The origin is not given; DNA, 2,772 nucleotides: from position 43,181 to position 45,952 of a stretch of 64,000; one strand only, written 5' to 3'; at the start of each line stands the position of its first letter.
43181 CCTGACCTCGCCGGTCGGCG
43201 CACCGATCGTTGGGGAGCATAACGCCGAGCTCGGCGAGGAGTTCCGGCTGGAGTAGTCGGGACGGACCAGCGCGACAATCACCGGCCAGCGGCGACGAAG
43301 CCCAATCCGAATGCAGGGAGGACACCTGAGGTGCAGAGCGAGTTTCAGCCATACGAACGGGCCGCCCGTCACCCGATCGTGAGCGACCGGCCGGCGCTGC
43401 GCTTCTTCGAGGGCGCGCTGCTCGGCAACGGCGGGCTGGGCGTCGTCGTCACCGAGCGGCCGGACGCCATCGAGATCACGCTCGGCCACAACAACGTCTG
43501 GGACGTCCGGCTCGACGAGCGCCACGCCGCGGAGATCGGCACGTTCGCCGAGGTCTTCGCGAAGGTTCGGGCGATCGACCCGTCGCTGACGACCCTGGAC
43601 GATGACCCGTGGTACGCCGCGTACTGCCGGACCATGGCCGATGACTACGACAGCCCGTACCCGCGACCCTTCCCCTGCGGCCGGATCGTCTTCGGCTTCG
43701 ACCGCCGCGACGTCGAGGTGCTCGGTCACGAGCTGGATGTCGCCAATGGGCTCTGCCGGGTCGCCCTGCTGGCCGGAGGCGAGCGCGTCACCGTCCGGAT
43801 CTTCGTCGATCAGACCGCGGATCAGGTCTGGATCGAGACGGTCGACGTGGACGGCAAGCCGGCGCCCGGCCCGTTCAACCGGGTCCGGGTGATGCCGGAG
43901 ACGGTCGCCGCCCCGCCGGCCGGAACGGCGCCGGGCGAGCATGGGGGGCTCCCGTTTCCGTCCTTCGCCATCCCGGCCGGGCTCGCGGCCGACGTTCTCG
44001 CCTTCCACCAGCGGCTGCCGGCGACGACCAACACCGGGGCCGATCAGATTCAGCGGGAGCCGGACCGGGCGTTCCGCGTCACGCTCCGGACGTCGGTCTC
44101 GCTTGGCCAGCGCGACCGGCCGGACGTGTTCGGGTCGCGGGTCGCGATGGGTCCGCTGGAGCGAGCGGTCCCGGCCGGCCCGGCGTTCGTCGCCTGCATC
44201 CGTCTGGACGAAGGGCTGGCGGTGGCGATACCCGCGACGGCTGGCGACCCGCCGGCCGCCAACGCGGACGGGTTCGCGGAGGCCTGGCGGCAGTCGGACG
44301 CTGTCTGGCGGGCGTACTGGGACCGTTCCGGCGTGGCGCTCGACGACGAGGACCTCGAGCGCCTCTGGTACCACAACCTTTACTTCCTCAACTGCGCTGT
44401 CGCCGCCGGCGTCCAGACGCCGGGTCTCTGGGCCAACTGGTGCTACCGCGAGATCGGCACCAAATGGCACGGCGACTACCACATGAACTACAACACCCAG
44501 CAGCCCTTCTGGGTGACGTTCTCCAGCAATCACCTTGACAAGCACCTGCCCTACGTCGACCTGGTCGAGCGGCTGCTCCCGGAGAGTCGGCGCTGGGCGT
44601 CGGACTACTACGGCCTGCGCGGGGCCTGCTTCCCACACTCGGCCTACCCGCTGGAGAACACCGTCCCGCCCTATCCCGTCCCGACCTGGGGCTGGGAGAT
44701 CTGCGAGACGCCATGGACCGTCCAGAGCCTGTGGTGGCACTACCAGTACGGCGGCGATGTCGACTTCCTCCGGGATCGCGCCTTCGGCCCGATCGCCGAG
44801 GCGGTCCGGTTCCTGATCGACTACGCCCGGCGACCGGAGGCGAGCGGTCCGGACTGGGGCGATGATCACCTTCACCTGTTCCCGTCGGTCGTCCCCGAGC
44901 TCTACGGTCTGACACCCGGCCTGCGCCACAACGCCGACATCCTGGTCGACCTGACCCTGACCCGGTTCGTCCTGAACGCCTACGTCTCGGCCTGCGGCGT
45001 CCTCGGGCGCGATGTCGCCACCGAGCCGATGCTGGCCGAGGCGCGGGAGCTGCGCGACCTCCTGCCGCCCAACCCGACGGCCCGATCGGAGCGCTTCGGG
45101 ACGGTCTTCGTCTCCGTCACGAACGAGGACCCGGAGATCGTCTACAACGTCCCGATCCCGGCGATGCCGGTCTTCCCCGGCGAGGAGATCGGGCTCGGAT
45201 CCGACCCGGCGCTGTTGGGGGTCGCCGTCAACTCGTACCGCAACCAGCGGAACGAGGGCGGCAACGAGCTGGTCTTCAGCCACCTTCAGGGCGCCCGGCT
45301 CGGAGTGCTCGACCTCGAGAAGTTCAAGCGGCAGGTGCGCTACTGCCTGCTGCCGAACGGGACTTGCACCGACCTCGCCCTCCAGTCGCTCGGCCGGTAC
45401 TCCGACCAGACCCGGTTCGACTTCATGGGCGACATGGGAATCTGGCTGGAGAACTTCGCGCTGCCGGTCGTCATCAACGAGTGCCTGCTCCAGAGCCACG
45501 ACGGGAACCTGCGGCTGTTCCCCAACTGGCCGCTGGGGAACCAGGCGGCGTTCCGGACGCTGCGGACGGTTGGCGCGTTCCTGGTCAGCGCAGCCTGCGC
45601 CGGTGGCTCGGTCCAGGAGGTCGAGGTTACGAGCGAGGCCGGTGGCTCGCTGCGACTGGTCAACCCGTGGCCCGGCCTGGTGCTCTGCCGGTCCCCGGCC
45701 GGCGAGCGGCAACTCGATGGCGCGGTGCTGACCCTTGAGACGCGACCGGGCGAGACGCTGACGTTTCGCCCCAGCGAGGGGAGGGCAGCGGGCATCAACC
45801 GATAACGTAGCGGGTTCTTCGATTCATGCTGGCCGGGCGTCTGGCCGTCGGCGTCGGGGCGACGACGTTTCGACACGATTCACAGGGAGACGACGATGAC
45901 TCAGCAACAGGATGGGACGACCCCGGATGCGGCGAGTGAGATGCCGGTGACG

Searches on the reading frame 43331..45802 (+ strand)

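Call 103: search_protein_families(library=pfam, proteins=[window:43331-45802:+], max_evalue=0.001)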
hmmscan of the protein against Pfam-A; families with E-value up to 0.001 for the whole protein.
window:43331-45802:+ (824 aa): 2 families
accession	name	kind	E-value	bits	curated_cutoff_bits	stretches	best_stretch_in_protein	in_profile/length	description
PF22124.2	Glyco_hydro_95_cat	-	6.3e-29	101.6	27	1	338-581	47-283/408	Glycosyl hydrolase family 95 catalytic domain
PF14498.12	Glyco_hyd_65N_2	-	1.2e-05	25.9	27.7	1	17-168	2-143/234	Glycosyl hydrolase family 65, N-terminal domain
